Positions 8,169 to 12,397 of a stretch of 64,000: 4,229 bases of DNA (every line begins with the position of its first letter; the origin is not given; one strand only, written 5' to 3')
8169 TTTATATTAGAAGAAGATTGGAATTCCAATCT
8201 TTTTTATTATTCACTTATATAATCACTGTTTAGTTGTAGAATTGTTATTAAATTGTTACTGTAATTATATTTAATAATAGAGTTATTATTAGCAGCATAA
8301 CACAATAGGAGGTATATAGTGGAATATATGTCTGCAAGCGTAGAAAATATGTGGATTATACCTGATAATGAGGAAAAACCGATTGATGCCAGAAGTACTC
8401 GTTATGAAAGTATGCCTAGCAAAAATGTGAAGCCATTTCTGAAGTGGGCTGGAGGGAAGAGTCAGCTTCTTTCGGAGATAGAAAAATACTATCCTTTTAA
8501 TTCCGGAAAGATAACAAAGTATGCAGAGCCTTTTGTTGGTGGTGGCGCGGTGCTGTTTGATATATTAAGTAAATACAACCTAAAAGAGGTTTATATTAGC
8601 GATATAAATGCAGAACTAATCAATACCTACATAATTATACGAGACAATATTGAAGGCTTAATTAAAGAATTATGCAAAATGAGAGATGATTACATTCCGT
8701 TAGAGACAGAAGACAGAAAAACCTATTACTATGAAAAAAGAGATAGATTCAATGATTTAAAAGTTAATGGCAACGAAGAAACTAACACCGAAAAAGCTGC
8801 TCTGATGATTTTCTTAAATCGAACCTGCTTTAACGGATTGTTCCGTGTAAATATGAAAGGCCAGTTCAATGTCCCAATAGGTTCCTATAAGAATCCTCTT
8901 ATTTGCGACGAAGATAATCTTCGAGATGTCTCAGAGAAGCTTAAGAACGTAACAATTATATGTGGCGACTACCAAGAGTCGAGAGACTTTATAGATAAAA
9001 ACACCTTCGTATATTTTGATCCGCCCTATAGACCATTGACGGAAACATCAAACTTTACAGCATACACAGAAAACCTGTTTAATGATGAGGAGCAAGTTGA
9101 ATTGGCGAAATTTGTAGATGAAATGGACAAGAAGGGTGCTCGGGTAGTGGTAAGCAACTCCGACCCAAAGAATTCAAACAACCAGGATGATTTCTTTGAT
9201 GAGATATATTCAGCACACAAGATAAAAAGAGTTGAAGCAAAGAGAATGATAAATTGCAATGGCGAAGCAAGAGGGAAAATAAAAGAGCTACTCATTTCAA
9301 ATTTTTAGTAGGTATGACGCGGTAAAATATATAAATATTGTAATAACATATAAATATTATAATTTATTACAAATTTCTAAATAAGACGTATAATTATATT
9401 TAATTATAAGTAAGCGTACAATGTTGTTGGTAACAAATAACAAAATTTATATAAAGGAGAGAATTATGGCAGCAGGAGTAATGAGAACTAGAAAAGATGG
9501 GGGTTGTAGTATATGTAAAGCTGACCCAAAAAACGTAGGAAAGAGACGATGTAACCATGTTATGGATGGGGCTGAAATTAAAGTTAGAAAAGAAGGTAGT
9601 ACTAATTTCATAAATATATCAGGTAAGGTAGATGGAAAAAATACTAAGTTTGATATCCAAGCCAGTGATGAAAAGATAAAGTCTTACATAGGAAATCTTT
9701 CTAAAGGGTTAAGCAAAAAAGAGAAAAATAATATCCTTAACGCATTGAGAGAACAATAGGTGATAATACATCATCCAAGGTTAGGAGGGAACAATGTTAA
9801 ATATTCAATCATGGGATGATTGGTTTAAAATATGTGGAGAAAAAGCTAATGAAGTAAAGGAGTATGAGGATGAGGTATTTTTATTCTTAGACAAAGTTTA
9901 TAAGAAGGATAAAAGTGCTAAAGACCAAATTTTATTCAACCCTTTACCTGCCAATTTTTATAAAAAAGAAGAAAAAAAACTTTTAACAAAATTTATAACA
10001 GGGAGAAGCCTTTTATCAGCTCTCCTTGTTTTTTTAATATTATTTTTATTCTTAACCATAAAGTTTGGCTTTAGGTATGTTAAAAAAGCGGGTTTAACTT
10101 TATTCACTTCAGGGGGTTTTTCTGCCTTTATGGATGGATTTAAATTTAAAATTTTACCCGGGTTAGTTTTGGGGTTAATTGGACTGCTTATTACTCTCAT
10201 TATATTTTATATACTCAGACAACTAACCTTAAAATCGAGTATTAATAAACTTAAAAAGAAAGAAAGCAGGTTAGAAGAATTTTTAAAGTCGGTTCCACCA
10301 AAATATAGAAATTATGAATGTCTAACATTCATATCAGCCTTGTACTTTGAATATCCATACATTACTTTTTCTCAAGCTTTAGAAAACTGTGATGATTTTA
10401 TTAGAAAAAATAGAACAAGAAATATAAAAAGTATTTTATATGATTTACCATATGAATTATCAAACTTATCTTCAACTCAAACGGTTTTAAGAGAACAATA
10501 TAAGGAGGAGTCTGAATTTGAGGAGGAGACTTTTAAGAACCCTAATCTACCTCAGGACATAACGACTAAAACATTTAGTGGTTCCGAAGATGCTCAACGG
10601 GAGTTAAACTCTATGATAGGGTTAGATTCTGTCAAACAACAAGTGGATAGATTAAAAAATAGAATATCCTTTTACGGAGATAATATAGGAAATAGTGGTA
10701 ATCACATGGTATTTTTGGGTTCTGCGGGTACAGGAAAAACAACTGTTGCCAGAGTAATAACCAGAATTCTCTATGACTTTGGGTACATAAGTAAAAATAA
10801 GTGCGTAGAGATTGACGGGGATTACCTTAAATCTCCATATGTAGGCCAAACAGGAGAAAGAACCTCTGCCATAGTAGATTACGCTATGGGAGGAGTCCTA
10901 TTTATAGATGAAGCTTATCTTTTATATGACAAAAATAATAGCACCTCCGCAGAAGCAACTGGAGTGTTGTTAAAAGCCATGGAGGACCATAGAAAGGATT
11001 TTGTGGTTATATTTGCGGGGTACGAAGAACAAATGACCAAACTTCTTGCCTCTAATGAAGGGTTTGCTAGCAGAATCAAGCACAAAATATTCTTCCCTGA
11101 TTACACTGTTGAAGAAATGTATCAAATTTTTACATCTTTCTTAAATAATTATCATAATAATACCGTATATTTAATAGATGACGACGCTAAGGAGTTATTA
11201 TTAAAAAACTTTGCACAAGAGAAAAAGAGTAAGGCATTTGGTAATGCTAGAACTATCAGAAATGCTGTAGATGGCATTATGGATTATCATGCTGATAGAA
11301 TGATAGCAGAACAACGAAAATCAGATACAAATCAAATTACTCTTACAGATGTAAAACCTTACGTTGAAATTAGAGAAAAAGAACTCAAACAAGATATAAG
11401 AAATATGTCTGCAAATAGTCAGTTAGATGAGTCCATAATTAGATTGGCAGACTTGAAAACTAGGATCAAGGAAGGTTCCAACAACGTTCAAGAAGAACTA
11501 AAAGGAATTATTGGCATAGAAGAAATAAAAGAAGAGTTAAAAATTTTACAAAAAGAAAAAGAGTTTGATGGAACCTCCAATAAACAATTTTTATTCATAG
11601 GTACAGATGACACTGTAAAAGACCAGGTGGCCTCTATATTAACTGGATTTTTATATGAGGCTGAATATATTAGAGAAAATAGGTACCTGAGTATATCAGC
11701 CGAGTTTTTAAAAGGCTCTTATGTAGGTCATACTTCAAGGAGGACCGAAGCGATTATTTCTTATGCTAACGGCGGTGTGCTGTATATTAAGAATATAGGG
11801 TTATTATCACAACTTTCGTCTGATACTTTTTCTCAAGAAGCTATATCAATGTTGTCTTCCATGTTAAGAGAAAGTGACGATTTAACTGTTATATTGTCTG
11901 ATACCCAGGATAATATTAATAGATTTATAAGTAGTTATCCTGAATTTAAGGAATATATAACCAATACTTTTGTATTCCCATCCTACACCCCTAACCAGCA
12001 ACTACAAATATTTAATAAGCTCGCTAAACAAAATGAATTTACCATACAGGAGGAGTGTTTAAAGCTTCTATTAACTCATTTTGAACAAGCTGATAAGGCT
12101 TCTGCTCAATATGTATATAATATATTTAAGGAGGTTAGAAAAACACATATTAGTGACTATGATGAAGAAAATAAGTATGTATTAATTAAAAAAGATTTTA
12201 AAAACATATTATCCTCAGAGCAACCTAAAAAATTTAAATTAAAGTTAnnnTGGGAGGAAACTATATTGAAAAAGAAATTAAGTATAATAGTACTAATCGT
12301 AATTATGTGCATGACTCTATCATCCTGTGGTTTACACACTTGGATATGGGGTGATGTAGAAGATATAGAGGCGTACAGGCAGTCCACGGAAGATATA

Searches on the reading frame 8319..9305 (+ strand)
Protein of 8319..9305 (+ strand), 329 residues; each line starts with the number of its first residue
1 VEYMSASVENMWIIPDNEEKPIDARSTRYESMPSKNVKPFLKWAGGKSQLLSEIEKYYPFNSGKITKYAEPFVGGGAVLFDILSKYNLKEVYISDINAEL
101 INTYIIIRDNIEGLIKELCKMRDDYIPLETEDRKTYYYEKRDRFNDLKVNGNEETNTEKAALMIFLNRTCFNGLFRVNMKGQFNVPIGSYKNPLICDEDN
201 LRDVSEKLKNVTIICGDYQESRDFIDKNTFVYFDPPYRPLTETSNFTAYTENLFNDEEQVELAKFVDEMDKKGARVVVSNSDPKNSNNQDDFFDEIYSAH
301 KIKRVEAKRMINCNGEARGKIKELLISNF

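Call 23: search_protein_families(library=pfam, proteins=[window:8319-9305:+], max_evalue=0.001)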
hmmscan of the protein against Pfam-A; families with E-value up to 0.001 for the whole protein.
window:8319-9305:+ (329 aa): 1 family
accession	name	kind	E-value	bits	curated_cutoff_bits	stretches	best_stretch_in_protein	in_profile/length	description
PF02086.21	MethyltransfD12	-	6.3e-68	229.7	22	1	43-311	1-253/253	D12 class N6 adenine-specific DNA methyltransferase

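Call 71: find_encoding_contigs(protein=window:8319-9305:+, flank=10000, max_places=10)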
Protein window:8319-9305:+ (329 aa): 1 contig read that carries it; 1 place shown.
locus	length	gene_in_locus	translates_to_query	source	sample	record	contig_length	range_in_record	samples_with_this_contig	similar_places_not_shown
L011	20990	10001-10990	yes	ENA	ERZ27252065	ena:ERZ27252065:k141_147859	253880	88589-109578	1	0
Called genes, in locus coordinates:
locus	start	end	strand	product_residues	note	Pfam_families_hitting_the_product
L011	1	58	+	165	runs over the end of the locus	-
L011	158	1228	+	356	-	-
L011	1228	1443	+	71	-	-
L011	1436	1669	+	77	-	-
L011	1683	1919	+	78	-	-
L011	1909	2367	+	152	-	-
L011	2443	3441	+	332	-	PF04122:CW_binding_2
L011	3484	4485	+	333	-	PF01145:Band_7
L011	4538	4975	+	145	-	-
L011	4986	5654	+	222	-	-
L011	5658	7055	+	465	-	-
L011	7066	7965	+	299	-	PF13306:LRR_5, PF12799:LRR_4 (faint), PF13855:LRR_8 (weak), PF13306:LRR_5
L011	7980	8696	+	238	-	-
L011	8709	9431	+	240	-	-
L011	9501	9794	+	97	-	-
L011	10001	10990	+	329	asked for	PF02086:MethyltransfD12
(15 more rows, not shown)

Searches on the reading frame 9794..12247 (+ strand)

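Call 23: search_protein_families(library=pfam, proteins=[window:9794-12247:+], max_evalue=0.001)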
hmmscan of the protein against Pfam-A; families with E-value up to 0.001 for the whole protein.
window:9794-12247:+ (818 aa): 5 families
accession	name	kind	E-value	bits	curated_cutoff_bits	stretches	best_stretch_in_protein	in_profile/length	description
PF00004.35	AAA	-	2.5e-17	64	21.2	1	305-435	1-130/131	ATPase family associated with various cellular activities (AAA)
PF17866.7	AAA_lid_6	-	2.6e-11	43.9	24.3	1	463-519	1-59/60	AAA lid domain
PF05496.18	RuvB_N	-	9.5e-07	29.1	27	1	296-413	27-124/159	Holliday junction DNA helicase RuvB P-loop domain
PF00158.32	Sigma54_activat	-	0.00018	21.7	20.2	0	300-398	20-119/168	Sigma-54 interaction domain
PF01078.27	Mg_chelatase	-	0.00092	19.1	20.3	0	299-329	18-49/207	Magnesium chelatase, subunit ChlI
